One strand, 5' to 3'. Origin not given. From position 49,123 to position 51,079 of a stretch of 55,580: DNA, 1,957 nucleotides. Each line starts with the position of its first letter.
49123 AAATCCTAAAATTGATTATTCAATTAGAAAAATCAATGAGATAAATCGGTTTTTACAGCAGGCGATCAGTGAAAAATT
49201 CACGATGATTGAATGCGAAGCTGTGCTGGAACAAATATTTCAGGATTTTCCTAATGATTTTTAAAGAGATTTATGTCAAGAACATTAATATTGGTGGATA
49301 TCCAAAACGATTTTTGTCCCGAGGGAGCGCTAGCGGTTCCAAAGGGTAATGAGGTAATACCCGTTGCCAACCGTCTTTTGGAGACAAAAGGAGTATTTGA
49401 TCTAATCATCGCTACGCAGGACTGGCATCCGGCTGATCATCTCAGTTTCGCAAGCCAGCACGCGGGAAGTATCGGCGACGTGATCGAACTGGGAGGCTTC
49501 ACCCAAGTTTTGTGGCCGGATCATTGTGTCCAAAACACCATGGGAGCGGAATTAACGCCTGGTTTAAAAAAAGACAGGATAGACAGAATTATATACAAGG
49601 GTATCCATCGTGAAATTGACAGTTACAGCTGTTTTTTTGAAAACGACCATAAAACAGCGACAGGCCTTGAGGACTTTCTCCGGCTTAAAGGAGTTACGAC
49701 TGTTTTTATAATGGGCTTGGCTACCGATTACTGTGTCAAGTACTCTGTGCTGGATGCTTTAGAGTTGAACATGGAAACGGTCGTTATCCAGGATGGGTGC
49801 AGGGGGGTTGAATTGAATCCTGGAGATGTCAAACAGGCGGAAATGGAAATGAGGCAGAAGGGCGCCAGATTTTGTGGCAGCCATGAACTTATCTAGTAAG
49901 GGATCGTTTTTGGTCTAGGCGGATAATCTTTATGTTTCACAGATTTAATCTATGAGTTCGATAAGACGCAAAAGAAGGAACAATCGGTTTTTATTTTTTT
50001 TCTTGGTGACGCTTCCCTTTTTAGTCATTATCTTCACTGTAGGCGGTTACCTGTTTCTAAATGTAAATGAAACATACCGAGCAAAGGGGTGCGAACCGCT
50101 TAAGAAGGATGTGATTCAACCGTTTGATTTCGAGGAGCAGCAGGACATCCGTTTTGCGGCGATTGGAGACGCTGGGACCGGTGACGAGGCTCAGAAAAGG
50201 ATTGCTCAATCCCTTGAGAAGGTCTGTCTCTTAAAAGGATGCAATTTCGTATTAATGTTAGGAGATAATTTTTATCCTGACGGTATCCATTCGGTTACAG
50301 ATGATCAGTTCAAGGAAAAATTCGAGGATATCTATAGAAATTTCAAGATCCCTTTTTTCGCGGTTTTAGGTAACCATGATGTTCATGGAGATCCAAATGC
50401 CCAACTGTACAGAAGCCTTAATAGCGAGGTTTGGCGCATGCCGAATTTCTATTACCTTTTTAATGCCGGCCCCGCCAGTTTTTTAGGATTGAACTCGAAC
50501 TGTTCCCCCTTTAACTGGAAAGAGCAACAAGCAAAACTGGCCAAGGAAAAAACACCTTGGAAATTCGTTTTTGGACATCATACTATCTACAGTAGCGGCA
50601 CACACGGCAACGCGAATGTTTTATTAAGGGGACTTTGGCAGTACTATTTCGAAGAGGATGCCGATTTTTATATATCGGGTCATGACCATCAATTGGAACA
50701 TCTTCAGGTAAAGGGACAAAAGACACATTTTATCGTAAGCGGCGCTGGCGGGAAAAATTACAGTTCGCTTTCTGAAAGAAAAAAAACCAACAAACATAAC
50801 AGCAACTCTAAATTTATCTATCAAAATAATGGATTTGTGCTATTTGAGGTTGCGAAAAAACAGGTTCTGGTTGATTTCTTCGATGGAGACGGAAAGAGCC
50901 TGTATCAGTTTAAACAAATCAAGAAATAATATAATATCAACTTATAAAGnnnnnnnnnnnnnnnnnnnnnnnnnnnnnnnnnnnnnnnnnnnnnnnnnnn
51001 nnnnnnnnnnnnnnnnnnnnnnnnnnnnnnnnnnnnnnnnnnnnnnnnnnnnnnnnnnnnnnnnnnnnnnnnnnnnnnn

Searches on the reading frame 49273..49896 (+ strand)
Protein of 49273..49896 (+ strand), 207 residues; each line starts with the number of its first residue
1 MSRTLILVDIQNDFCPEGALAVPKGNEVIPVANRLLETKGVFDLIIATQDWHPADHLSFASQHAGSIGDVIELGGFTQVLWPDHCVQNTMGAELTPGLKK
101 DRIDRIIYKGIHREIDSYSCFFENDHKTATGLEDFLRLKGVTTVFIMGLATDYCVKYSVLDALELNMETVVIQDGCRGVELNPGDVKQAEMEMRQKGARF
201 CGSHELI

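Call 3: search_protein_families(library=pfam, proteins=[window:49273-49896:+], max_evalue=0.01)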
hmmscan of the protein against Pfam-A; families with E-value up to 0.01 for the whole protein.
window:49273-49896:+ (207 aa): 1 family
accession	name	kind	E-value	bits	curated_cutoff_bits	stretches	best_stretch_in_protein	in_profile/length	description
PF00857.26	Isochorismatase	-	5.2e-24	85.7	27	1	5-202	3-172/175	Isochorismatase domain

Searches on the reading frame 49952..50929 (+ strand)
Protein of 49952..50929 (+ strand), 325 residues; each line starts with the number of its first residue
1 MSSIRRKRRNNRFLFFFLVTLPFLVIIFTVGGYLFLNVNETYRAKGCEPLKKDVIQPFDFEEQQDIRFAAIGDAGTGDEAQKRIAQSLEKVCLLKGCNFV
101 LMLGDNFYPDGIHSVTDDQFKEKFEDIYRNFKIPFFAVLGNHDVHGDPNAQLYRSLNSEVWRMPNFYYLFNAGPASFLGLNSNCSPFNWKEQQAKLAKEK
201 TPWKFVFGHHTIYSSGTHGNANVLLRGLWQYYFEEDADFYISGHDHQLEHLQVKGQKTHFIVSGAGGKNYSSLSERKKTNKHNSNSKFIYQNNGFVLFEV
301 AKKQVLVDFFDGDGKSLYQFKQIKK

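Call 3: search_protein_families(library=pfam, proteins=[window:49952-50929:+], max_evalue=0.01)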
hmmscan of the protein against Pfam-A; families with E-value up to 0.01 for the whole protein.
window:49952-50929:+ (325 aa): 2 families
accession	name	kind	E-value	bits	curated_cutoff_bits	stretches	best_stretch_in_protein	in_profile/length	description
PF00149.33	Metallophos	-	5.7e-18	66.5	21.5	1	66-247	1-190/191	Calcineurin-like phosphoesterase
PF12850.12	Metallophos_2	-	0.00059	20.3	27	1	94-265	23-134/154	Calcineurin-like phosphoesterase superfamily domain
